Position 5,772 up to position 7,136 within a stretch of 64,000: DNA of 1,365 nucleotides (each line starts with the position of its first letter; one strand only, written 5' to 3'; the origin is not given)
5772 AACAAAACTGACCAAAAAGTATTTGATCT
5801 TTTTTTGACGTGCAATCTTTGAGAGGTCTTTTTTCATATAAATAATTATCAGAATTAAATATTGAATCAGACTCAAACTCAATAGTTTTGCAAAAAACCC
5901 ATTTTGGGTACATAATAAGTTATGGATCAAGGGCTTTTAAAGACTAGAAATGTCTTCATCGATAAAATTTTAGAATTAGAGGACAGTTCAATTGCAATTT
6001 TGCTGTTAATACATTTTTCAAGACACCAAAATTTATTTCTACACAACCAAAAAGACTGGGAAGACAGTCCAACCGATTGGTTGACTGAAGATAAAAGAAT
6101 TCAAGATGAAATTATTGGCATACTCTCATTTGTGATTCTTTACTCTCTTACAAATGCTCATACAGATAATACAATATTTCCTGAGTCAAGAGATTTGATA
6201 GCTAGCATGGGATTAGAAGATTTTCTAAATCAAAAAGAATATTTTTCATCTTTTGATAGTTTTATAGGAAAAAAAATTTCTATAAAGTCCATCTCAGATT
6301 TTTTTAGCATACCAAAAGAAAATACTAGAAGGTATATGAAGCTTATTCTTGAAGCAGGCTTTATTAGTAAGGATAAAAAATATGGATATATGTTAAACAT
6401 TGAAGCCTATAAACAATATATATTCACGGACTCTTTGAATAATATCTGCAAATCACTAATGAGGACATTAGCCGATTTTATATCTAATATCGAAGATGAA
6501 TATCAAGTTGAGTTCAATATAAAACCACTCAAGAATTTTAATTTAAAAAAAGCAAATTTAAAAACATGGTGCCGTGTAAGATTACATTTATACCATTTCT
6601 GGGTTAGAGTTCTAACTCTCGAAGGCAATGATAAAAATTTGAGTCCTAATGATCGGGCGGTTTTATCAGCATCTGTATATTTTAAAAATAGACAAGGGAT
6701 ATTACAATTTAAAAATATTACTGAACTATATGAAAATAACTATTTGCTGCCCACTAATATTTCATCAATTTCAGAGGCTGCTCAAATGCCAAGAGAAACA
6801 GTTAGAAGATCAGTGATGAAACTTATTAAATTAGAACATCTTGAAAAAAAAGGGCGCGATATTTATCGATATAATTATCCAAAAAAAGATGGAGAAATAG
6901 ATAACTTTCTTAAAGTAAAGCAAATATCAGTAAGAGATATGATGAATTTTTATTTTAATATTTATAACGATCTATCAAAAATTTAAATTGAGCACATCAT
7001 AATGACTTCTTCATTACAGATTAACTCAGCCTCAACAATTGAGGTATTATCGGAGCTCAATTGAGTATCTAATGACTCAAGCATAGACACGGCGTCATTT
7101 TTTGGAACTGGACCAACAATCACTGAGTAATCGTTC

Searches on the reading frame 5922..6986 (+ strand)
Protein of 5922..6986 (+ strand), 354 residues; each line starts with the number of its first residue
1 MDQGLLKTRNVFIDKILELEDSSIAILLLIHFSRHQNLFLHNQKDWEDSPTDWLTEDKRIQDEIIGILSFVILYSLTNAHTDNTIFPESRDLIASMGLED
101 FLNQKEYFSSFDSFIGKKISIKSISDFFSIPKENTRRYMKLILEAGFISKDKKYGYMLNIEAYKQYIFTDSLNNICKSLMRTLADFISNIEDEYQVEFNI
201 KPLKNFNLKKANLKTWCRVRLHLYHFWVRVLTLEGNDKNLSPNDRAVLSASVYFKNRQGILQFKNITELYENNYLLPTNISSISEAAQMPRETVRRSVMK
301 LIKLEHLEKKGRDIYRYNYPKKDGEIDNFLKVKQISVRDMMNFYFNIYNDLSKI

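Call 6: search_protein_families(library=pfam, proteins=[window:5922-6986:+], max_evalue=0.001)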
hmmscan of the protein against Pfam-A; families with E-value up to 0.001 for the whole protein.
window:5922-6986:+ (354 aa): 0 families

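Call 7: search_protein_families(library=ncbifam, proteins=[window:5922-6986:+], max_evalue=0.01)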
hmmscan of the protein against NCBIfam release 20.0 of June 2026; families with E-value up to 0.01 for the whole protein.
window:5922-6986:+ (354 aa): 3 families
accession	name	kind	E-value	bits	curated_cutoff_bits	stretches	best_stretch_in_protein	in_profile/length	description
TIGR02404.1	trehalos_R_Bsub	equivalog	0.00015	21.5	211.95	0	123-220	29-127/233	trehalose operon repressor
TIGR02431.1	pcaR_pcaU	subfamily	0.00047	19.6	284.75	0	278-312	25-59/248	beta-ketoadipate pathway transcriptional regulators, PcaR/PcaU/PobR family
NF040939.2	trans_reg_lrs14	equivalog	0.0088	16.1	90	0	116-154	34-72/103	Lrs14 family HTH-type transcriptional regulator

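Call 10: search_protein_families(library=pfam, proteins=[window:5922-6986:+], max_evalue=10)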
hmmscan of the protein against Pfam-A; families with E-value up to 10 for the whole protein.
window:5922-6986:+ (354 aa): 5 families
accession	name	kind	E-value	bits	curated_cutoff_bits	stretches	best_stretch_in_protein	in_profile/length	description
PF05491.19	RuvB_C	-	0.0048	17.3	24.7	1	105-153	9-59/72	RuvB C-terminal winged helix domain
PF14394.12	DUF4423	-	0.017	15.4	30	1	119-181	37-101/165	Domain of unknown function (DUF4423)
PF01978.25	TrmB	-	0.07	13.4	25.6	1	277-318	22-63/68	Sugar-specific transcriptional regulator TrmB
PF09202.17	Rio2_N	-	0.15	12.8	27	1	120-163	26-71/82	Rio2, N-terminal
PF04358.19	DsrC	-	0.2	12.5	24.9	1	35-113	10-88/107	DsrC like protein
